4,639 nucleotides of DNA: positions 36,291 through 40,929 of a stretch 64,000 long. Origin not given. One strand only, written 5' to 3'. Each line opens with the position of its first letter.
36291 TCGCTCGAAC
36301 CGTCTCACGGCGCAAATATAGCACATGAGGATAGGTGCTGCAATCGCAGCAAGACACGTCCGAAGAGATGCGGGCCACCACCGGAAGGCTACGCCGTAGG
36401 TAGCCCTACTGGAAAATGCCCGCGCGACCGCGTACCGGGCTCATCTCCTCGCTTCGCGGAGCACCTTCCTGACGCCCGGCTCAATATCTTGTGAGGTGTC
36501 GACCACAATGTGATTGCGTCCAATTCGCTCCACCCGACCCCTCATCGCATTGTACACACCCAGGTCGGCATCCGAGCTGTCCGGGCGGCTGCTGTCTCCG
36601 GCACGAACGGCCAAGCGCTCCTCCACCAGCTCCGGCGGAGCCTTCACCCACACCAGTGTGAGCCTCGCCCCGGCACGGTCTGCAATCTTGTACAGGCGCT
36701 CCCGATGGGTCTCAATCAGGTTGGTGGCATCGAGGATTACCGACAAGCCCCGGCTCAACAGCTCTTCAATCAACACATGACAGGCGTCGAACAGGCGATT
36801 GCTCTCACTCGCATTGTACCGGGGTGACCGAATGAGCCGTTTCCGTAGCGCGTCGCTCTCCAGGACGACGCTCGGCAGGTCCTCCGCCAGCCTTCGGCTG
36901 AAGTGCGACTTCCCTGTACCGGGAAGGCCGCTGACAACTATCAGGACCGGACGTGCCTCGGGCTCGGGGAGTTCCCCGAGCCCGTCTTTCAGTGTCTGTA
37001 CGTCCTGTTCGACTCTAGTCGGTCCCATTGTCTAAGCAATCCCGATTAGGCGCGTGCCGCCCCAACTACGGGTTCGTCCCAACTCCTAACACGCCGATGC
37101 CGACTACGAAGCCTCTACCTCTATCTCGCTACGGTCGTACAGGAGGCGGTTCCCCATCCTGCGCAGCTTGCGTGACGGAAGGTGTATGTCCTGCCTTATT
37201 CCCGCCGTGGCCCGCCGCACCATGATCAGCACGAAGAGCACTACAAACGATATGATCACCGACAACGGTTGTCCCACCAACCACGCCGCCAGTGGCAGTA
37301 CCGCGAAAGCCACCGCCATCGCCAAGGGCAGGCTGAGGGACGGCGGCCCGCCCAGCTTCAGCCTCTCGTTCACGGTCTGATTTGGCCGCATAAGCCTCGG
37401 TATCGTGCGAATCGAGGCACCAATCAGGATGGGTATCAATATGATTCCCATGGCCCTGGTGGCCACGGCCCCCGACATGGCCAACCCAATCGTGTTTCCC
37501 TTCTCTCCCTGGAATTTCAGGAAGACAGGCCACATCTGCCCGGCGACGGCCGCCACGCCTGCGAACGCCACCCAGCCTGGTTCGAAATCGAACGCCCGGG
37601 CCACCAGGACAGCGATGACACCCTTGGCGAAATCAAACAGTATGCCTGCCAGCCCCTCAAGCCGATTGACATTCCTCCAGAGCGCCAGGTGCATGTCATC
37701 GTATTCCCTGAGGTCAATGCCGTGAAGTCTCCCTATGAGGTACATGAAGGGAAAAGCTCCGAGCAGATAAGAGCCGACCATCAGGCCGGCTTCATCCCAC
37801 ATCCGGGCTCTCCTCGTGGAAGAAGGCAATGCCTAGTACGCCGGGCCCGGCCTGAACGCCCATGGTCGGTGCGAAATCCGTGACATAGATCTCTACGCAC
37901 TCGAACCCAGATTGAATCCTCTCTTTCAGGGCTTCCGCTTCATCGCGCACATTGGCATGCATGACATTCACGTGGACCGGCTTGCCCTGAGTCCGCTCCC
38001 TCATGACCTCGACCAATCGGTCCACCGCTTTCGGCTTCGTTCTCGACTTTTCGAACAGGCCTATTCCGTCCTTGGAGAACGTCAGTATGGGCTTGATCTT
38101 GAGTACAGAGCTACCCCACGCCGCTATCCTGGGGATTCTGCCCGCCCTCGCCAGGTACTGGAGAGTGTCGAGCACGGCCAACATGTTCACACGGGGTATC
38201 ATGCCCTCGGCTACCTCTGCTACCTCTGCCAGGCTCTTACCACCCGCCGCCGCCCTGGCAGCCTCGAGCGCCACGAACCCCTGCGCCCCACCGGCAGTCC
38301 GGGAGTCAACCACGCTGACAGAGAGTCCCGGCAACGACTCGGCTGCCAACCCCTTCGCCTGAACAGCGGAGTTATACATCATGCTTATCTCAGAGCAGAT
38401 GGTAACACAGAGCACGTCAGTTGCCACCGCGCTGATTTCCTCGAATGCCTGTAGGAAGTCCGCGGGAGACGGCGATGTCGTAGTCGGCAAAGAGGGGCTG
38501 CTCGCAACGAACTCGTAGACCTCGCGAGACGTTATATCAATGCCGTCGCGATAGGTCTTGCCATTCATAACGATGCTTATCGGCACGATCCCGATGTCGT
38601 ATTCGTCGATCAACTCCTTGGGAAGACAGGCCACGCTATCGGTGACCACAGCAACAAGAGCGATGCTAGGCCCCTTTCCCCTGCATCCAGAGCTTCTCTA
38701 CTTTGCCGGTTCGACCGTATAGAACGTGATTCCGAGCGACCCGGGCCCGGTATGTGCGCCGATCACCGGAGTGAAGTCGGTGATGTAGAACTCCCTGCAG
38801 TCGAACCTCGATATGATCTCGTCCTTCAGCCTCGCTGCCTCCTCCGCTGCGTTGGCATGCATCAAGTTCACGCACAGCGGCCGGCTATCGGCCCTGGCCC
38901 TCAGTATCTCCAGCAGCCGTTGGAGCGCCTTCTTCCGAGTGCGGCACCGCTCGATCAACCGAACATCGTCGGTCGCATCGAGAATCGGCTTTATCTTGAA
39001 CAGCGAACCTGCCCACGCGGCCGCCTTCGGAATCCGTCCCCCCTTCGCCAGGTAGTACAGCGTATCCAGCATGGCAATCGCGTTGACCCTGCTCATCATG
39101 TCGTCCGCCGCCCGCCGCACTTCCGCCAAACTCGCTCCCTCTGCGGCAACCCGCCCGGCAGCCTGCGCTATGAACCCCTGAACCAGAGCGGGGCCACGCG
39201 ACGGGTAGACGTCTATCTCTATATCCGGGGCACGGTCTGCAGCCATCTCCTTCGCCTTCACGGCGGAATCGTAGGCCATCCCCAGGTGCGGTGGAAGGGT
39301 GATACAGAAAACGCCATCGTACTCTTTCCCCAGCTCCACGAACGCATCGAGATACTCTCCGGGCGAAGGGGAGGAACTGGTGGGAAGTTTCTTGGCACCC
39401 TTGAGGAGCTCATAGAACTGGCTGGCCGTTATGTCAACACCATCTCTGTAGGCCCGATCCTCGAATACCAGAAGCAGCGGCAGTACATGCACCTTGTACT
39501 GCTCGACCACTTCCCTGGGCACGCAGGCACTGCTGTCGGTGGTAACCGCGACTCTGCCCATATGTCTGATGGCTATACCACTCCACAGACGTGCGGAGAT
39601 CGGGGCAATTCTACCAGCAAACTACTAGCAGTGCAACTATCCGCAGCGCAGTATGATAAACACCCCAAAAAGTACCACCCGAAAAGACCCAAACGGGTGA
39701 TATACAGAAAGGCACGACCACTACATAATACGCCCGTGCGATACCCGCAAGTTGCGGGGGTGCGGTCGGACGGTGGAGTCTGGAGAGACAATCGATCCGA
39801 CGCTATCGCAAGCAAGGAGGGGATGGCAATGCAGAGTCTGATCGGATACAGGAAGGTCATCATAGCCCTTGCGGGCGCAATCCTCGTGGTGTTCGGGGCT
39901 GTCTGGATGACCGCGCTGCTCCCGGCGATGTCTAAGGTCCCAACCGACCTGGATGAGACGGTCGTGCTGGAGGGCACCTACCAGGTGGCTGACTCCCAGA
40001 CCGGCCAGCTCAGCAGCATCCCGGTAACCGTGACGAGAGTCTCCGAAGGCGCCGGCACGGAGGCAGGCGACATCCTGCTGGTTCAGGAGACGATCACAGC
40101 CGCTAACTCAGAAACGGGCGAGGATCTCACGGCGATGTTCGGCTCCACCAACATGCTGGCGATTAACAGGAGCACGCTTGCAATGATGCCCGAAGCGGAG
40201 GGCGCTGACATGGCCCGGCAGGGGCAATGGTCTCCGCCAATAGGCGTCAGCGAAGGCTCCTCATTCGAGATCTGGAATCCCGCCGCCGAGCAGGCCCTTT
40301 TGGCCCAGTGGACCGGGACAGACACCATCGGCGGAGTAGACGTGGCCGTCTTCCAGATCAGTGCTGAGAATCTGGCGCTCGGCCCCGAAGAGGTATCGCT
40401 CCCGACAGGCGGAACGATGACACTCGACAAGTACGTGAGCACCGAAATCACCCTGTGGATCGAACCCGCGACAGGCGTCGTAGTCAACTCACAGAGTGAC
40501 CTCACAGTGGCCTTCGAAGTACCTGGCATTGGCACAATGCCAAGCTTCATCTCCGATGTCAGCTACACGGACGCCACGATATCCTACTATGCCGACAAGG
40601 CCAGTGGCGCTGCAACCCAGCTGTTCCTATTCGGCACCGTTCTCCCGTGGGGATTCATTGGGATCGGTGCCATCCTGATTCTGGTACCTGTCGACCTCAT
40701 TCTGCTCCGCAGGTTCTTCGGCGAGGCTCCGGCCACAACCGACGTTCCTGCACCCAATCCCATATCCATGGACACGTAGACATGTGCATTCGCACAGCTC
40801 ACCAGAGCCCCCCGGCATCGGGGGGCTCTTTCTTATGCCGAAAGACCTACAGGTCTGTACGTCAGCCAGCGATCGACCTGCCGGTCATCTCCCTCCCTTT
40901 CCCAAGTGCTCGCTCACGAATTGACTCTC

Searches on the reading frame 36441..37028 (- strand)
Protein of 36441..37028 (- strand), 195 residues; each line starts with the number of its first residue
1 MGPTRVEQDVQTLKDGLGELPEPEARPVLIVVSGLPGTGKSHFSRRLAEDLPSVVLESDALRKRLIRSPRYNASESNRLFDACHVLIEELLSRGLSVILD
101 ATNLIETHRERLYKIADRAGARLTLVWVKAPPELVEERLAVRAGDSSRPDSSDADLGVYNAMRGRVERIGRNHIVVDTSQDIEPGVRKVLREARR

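Call 3: search_protein_families(library=pfam, proteins=[window:36441-37028:-], max_evalue=0.01)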
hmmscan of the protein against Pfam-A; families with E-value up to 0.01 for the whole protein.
window:36441-37028:- (195 aa): 10 families
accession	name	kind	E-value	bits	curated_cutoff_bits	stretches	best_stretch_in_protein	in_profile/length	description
PF13671.12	AAA_33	-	3.4e-31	108.9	27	1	29-168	1-142/143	AAA domain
PF08433.16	KTI12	-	2.8e-13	50.4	22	1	29-165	3-136/271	Chromatin associated protein KTI12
PF06414.18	Zeta_toxin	-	6.8e-10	39.2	22.3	1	22-177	12-181/199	Zeta toxin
PF13238.12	AAA_18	-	1.6e-09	38.7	29.4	1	30-147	1-116/128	AAA domain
PF13191.12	AAA_16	-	1.9e-05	25.6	32.6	1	8-191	7-153/167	AAA ATPase domain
PF13401.12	AAA_22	-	2.2e-05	25.2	27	1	29-113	7-76/130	AAA domain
PF01583.26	APS_kinase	-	0.00021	21.8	21.1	1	27-138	2-117/152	Adenylylsulphate kinase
PF13207.12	AAA_17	-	0.00026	21.7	27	1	34-153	2-132/136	AAA domain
PF01443.25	Viral_helicase1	-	0.0014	18.9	21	1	30-85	1-52/228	Viral superfamily 1 RNA helicase core domain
PF01591.24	6PF2K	-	0.0015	18.3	27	0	22-49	8-35/223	6-phosphofructo-2-kinase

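Call 4: search_protein_families(library=ncbifam, proteins=[window:36441-37028:-], max_evalue=0.01)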
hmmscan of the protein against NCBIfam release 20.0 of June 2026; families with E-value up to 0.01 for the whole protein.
window:36441-37028:- (195 aa): 10 families
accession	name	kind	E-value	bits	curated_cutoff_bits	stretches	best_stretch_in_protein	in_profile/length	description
TIGR03574.1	selen_PSTK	equivalog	3.4e-13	49.6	290.5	1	29-142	1-116/249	L-seryl-tRNA(Sec) kinase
TIGR04075.1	bacter_Pnkp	equivalog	5.3e-10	38.1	750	1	28-144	9-122/851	polynucleotide kinase-phosphatase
TIGR01663.1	PNK-3'Pase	equivalog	8.1e-05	21.2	502.8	1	24-154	361-476/520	bifunctional polynucleotide phosphatase/kinase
TIGR02173.1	cyt_kin_arch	equivalog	0.00037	20.5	102.1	1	28-145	1-113/169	(d)CMP kinase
TIGR01313.1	therm_gnt_kin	subfamily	0.00054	19.7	113.75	1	30-144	1-117/164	gluconokinase, GntK/IdnK-type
NF006015.0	PRK08154.1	subfamily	0.0022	17.2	204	0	123-181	231-289/314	anaerobic benzoate catabolism transcriptional regulator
NF005252.0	PRK06762.1-3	equivalog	0.0043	16.8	258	1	26-131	10-114/189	hypothetical protein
NF006746.0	PRK09270.1-5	subfamily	0.0047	15.9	250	0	9-52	4-46/210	nucleoside/nucleotide kinase family protein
NF005250.0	PRK06761.1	equivalog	0.0063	15.6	270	1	29-55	5-31/282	hypothetical protein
NF004041.0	PRK05541.1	subfamily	0.0099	15.9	127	0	26-107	6-91/176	adenylyl-sulfate kinase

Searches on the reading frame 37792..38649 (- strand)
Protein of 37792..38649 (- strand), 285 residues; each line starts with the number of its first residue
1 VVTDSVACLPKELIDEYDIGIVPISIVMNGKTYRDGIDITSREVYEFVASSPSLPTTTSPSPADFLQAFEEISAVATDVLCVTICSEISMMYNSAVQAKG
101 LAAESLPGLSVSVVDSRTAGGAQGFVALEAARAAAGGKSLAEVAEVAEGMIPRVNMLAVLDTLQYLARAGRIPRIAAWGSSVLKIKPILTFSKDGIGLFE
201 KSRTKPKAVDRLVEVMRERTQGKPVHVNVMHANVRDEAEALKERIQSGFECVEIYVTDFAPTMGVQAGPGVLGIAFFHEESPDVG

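Call 3: search_protein_families(library=pfam, proteins=[window:37792-38649:-], max_evalue=0.01)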
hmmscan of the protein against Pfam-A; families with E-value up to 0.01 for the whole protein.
window:37792-38649:- (285 aa): 2 families
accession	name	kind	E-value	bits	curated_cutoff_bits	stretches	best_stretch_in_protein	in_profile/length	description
PF02645.21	DegV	-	5.7e-75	252.7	27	1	2-278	5-279/280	Uncharacterised protein, DegV family COG1307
PF13684.11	FakA-like_C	-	0.00014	21.7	23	1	57-256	29-201/216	Fatty acid kinase subunit A-like, C-terminal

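Call 4: search_protein_families(library=ncbifam, proteins=[window:37792-38649:-], max_evalue=0.01)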
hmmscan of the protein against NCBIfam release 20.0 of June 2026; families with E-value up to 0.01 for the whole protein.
window:37792-38649:- (285 aa): 2 families
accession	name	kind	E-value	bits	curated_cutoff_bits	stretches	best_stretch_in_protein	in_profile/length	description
TIGR00762.1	DegV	domain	2.1e-81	273.1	99.7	1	2-276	4-275/276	DegV family EDD domain-containing protein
NF038249.1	fatty_FakB1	equivalog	5.8e-45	153.6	350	1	2-278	6-281/286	fatty acid kinase binding subunit FakB1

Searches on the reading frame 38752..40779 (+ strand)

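Call 3: search_protein_families(library=pfam, proteins=[window:38752-40779:+], max_evalue=0.01)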
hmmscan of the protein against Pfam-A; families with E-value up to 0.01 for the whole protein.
window:38752-40779:+ (675 aa): 1 family
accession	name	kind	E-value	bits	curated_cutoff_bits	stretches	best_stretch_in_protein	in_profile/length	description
PF11271.13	PorA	-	8.3e-36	124.2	29.5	1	370-645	4-294/297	Porin PorA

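Call 4: search_protein_families(library=ncbifam, proteins=[window:38752-40779:+], max_evalue=0.01)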
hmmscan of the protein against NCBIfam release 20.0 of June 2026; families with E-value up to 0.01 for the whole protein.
window:38752-40779:+ (675 aa): 1 family
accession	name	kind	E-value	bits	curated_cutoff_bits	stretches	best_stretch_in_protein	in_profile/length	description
NF053601.1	asym_polar_PgfA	equivalog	7.5e-33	114.2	160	1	371-645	5-298/303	cell envelope lipid trafficking protein PgfA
